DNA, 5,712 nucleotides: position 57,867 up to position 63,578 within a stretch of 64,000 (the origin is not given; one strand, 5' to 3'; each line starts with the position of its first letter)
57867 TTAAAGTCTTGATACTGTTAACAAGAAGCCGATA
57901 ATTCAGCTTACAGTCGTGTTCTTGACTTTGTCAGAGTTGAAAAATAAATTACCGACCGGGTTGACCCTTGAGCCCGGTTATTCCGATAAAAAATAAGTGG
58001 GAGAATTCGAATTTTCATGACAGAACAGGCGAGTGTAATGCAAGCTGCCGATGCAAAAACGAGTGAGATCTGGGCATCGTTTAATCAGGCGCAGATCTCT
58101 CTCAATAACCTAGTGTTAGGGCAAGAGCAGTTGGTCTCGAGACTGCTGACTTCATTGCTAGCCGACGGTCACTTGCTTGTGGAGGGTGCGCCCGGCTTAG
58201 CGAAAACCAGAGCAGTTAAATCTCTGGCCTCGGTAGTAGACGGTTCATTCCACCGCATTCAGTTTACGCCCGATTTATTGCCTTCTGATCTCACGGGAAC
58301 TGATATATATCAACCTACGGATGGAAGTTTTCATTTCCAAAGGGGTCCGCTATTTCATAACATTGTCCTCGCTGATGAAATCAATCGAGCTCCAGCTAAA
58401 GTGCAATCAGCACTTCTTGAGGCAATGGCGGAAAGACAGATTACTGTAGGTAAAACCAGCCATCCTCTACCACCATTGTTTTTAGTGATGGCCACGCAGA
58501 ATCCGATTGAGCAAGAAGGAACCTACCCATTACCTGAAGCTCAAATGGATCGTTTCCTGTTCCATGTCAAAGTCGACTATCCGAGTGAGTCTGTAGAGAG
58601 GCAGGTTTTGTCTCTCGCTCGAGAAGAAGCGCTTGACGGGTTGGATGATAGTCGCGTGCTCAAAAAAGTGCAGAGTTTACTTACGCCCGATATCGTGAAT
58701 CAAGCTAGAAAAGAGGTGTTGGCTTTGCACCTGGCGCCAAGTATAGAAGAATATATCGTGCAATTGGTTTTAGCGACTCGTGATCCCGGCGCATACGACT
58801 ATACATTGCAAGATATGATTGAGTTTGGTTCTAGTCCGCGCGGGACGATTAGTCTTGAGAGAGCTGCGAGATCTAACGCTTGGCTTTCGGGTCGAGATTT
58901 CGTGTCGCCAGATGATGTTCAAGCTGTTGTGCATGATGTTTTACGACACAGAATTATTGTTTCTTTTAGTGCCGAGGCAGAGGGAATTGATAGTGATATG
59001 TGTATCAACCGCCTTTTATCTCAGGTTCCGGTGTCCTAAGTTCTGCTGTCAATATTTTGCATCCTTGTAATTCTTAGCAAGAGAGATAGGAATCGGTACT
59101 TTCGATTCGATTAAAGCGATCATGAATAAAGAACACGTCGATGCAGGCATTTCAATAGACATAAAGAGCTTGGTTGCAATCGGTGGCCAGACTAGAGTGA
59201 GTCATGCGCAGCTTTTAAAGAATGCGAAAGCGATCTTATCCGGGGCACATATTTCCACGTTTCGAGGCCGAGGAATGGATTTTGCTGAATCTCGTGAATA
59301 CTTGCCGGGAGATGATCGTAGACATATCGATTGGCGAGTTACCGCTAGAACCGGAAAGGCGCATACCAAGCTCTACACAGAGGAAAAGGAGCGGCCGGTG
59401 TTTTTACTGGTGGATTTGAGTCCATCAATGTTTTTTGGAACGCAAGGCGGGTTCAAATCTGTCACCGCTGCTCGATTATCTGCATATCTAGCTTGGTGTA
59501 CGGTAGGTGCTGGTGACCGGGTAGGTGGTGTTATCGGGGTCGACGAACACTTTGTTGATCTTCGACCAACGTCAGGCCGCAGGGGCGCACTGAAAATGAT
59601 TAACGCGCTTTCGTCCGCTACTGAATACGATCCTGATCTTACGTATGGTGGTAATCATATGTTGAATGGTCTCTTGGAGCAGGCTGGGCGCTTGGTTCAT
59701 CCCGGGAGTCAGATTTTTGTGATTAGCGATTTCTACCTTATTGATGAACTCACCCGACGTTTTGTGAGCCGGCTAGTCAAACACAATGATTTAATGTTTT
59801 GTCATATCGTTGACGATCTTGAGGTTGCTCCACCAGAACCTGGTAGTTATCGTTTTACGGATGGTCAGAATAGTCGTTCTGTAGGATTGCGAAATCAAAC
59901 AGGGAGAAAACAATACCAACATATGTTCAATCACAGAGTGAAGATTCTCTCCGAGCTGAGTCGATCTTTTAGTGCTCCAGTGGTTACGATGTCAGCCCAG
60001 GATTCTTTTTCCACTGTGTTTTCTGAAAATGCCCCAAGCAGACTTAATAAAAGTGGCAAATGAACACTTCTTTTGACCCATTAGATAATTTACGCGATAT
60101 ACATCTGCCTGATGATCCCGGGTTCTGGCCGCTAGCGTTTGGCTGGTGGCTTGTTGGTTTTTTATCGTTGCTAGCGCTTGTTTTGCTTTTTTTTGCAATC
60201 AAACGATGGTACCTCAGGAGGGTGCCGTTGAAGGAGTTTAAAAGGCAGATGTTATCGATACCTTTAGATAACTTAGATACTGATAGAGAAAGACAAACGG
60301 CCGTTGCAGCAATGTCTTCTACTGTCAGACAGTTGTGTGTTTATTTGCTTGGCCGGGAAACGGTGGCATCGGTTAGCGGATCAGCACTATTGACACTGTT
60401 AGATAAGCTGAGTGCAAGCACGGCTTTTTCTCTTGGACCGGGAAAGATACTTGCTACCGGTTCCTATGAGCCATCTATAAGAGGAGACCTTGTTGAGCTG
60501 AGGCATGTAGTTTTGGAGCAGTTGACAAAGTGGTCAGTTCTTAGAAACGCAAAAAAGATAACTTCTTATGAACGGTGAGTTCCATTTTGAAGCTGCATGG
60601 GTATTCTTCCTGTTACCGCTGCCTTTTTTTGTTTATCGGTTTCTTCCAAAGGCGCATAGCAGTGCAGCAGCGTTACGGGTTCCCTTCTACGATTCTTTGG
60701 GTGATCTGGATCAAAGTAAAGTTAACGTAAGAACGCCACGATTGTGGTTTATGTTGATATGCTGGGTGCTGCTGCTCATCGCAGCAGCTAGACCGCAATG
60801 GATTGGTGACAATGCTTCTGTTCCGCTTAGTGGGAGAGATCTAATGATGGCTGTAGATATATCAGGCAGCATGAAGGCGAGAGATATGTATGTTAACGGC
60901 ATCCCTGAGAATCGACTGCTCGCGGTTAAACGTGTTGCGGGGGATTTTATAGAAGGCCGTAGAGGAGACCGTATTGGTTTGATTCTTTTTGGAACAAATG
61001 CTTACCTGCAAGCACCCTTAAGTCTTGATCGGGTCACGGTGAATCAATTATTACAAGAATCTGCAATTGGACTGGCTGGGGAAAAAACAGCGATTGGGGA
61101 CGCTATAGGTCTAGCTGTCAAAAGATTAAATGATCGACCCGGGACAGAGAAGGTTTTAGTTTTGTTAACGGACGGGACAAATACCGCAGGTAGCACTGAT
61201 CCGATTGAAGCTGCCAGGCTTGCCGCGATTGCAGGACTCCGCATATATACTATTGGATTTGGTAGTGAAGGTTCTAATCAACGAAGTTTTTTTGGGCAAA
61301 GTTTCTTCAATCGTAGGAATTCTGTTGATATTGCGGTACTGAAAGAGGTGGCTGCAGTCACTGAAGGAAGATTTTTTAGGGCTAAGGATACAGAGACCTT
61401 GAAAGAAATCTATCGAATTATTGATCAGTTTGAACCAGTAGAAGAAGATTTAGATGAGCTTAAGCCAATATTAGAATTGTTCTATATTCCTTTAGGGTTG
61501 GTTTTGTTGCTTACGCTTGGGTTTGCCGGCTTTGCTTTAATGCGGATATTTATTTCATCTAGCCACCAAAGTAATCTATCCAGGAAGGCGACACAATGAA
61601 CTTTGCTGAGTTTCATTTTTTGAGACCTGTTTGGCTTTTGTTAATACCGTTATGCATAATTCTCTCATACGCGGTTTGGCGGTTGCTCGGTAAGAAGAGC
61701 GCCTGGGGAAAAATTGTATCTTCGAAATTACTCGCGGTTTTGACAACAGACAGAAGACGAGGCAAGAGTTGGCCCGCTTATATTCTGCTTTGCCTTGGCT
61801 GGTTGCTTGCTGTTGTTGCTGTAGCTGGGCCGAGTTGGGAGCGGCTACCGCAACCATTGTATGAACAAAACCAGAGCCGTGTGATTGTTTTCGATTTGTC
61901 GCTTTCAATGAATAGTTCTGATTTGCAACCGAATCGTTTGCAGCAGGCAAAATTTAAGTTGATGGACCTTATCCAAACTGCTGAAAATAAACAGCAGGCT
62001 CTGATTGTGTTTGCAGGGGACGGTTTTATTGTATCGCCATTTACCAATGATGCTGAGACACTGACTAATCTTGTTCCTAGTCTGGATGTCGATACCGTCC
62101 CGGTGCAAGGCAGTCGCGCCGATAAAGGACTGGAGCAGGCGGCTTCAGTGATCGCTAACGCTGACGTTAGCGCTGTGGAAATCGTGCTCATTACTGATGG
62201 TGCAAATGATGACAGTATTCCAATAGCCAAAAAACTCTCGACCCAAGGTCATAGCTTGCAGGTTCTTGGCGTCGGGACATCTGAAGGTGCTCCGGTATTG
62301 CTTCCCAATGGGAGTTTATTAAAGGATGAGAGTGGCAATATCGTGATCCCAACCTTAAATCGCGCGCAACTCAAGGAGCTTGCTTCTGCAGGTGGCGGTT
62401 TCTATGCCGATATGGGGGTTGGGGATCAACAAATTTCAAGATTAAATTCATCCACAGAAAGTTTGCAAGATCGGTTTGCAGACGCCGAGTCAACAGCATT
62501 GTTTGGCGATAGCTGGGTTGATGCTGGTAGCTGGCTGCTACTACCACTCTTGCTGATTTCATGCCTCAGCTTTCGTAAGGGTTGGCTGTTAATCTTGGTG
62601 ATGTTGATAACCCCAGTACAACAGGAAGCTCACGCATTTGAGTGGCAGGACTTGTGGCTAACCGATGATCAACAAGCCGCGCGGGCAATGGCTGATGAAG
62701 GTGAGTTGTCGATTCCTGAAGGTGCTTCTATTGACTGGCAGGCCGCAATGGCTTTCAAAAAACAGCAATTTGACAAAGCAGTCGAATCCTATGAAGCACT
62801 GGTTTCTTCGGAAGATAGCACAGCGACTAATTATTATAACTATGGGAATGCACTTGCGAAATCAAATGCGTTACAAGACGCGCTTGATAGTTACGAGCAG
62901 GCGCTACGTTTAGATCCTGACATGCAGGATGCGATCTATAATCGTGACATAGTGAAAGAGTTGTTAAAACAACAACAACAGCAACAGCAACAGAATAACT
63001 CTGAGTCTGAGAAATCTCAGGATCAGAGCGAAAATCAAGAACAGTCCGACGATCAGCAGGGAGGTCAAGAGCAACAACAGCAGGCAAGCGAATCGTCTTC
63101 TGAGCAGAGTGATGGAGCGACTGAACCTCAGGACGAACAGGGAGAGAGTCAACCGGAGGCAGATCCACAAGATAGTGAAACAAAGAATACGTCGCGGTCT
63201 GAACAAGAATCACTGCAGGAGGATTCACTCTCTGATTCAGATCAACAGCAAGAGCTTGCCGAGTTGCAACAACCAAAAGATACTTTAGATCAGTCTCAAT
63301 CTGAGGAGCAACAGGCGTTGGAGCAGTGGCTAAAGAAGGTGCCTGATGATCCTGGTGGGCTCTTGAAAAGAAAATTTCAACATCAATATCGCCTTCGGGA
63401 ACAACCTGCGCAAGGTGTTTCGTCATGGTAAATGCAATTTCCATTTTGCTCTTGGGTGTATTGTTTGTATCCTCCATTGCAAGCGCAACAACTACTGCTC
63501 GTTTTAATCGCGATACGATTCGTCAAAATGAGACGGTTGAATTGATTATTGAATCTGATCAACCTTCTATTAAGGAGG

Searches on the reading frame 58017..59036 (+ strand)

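Call 14: search_protein_families(library=pfam, proteins=[window:58017-59036:+], max_evalue=0.001)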
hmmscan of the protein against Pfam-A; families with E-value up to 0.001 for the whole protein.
window:58017-59036:+ (340 aa): 5 families
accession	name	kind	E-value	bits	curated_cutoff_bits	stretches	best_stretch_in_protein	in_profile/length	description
PF07726.17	AAA_3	-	2.3e-63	212.4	27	1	52-182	1-131/131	ATPase family associated with various cellular activities (AAA)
PF17863.7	AAA_lid_2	-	5e-21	74.7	22.7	1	266-327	7-68/74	AAA lid domain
PF20030.5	bpMoxR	-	8.8e-18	64.6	27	1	25-199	6-179/205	MoxR domain in the MoxR-vWA-beta-propeller ternary systems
PF07728.20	AAA_5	-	4.4e-13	49.9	22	1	52-180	1-139/139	AAA domain (dynein-related subfamily)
PF00493.29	MCM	-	1.6e-06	27.9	23.3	1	44-164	51-174/224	MCM P-loop domain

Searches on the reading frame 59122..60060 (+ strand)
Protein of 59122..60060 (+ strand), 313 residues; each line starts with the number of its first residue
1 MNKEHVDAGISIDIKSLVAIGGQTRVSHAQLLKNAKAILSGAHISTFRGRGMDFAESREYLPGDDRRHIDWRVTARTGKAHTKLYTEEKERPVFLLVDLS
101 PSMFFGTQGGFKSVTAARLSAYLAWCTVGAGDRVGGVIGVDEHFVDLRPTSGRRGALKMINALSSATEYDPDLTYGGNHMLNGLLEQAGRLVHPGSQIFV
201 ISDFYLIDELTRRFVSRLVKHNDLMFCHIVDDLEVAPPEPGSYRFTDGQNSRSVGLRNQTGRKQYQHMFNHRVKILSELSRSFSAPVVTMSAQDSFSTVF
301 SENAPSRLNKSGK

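Call 14: search_protein_families(library=pfam, proteins=[window:59122-60060:+], max_evalue=0.001)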
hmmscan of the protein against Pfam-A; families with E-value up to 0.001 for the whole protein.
window:59122-60060:+ (313 aa): 1 family
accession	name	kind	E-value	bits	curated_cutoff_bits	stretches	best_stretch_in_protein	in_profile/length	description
PF01882.25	DUF58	-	1.9e-34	119.2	23.4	1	56-271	1-212/216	Protein of unknown function DUF58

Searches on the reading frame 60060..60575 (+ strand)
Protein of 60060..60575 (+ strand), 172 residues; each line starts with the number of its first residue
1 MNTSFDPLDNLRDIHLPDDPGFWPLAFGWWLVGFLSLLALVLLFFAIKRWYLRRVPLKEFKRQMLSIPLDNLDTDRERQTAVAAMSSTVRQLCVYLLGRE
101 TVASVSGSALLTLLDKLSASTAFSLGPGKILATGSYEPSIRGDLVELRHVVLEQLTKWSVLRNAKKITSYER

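Call 14: search_protein_families(library=pfam, proteins=[window:60060-60575:+], max_evalue=0.001)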
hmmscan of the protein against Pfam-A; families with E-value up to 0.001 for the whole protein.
window:60060-60575:+ (172 aa): 1 family
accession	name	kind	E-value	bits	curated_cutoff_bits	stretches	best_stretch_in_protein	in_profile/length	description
PF14316.11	DUF4381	-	4.9e-25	89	27.2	1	10-143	2-126/145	Domain of unknown function (DUF4381)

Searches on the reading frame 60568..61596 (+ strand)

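Call 14: search_protein_families(library=pfam, proteins=[window:60568-61596:+], max_evalue=0.001)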
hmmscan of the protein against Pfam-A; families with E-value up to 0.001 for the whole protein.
window:60568-61596:+ (343 aa): 4 families
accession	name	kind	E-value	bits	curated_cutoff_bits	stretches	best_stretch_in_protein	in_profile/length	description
PF00092.34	VWA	-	1.7e-20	74.4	23.8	1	91-282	1-172/174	von Willebrand factor type A domain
PF13519.12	VWA_2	-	1.4e-16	61.4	27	1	92-203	1-106/107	von Willebrand factor type A domain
PF06707.17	DUF1194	-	9.6e-05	22.1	27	0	171-231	92-154/206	Protein of unknown function (DUF1194)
PF01882.25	DUF58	-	0.00048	19.8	23.4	1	91-206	37-146/216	Protein of unknown function DUF58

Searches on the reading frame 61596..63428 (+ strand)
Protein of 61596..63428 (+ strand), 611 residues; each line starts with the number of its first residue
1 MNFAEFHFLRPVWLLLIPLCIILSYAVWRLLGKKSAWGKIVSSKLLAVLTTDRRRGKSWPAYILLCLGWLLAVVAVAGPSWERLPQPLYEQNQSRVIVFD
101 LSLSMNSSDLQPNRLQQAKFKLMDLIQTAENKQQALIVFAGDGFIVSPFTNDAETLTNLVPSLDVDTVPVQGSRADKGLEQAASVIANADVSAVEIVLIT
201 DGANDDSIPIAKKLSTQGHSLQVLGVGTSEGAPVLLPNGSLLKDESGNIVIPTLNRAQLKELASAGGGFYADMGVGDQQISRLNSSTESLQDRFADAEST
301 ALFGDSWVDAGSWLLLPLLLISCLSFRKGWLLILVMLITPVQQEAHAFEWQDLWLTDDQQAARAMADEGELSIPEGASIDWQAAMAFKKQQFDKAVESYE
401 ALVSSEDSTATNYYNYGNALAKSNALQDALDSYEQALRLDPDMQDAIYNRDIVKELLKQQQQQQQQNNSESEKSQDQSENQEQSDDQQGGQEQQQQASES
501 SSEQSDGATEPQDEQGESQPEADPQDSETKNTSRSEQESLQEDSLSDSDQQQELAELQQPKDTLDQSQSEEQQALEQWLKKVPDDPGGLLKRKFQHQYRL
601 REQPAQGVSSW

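Call 14: search_protein_families(library=pfam, proteins=[window:61596-63428:+], max_evalue=0.001)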
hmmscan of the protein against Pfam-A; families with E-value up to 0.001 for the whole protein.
window:61596-63428:+ (611 aa): 8 families
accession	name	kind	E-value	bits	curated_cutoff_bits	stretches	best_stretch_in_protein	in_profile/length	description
PF13519.12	VWA_2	-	2.6e-12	47.7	27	1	96-202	2-106/107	von Willebrand factor type A domain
PF07719.23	TPR_2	-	4.2e-09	36.3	27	1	412-442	3-33/34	Tetratricopeptide repeat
PF13432.12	TPR_16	-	6.9e-07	30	32.7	1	386-442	7-63/65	Tetratricopeptide repeat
PF13414.12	TPR_11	-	1.1e-06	28.7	26.8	1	417-450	1-34/42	TPR repeat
PF00515.34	TPR_1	-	2.5e-06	27.5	27.8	1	413-442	4-33/34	Tetratricopeptide repeat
PF13424.12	TPR_12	-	1.1e-05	26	30.1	1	392-440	26-75/77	Tetratricopeptide repeat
PF13181.12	TPR_8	-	5.9e-05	23.4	25.7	0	411-442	2-33/34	Tetratricopeptide repeat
PF13371.12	TPR_9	-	0.00061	20.2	35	0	385-446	4-65/73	Tetratricopeptide repeat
